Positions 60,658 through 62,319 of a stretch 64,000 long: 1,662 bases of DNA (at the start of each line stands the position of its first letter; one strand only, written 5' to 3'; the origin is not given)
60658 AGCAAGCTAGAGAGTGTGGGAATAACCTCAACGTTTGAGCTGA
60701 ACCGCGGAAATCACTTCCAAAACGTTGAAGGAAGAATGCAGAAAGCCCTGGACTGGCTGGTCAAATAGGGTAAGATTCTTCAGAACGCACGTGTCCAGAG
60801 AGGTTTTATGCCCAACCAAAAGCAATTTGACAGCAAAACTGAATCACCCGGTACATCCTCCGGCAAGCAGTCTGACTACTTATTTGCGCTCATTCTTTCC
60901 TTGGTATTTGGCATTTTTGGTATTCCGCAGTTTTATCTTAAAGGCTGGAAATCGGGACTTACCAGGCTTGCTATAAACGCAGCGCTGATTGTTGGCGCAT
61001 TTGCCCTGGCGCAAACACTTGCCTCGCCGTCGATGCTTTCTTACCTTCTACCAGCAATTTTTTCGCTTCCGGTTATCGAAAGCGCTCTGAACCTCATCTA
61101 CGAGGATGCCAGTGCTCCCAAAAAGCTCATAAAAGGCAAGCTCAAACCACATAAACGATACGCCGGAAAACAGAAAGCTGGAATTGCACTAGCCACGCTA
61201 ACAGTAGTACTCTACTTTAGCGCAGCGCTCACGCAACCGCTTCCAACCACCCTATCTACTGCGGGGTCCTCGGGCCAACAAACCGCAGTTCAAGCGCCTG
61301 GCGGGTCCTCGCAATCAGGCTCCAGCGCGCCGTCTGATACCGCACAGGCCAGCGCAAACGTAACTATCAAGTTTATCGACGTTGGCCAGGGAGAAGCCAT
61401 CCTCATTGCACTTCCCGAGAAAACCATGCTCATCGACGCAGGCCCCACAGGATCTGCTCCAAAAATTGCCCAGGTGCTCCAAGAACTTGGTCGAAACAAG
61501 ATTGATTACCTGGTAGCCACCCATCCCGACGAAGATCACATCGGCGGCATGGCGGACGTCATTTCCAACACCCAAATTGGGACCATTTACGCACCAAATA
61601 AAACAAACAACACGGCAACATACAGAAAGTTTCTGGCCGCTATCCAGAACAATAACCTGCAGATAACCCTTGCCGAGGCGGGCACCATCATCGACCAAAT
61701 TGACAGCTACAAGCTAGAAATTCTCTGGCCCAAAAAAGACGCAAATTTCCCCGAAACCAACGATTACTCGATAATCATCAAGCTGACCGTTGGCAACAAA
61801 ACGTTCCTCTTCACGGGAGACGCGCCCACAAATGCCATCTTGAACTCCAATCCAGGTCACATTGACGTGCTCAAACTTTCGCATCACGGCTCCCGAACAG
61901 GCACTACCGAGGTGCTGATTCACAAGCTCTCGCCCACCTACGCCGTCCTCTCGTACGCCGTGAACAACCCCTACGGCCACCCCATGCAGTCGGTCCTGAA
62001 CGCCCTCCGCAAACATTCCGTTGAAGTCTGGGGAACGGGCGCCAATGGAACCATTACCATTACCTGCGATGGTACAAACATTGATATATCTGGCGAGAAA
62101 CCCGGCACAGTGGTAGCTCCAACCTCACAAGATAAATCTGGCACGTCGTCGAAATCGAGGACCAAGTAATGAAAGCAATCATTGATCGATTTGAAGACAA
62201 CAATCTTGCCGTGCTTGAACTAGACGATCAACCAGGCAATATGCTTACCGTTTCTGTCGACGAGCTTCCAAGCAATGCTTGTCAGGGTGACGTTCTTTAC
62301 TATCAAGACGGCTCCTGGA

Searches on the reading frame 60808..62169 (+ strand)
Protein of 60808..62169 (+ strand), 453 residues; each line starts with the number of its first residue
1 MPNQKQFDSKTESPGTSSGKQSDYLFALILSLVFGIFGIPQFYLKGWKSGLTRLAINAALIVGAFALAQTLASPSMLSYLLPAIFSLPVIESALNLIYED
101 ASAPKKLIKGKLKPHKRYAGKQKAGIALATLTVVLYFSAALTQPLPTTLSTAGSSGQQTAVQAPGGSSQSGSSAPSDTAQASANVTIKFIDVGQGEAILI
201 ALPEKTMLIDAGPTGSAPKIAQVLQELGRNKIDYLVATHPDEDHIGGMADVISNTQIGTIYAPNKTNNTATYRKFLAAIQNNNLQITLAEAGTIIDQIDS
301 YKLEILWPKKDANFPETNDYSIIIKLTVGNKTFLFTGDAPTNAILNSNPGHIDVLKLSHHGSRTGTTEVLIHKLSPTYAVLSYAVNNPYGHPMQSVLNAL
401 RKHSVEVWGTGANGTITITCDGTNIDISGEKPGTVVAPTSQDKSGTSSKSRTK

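Call 52: find_encoding_contigs(protein=window:60808-62169:+, flank=10000, max_places=3)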
Protein window:60808-62169:+ (453 aa): 4 contigs read that carry it; 3 places shown.
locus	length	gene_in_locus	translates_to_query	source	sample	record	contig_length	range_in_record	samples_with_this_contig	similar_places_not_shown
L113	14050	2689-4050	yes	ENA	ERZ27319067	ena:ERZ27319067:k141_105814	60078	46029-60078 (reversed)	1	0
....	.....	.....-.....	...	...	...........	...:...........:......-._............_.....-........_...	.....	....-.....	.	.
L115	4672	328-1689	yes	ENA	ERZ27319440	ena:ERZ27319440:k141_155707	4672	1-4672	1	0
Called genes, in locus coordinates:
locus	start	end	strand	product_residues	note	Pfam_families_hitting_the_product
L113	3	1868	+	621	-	?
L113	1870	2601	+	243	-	-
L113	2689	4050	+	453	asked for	PF05154:TM2 (weak), PF00753:Lactamase_B, PF23023:Anti-Pycsar_Apyc1 (faint), PF12706:Lactamase_B_2 (weak)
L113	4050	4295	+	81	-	PF11213:DUF3006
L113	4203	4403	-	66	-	-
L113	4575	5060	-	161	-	PF12682:Flavodoxin_4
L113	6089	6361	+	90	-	-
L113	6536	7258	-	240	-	PF13560:HTH_31, PF01381:HTH_3, PF12844:HTH_19 (weak), PF13443:HTH_26 (faint)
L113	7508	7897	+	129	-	-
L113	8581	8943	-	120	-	-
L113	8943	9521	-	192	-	PF00857:Isochorismatase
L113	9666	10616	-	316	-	-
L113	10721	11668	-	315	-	-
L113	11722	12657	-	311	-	-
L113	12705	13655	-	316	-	-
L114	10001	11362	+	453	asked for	PF05154:TM2 (weak), PF00753:Lactamase_B, PF23023:Anti-Pycsar_Apyc1 (faint), PF12706:Lactamase_B_2 (weak)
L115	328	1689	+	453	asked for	PF05154:TM2 (weak), PF00753:Lactamase_B, PF23023:Anti-Pycsar_Apyc1 (faint), PF12706:Lactamase_B_2 (weak)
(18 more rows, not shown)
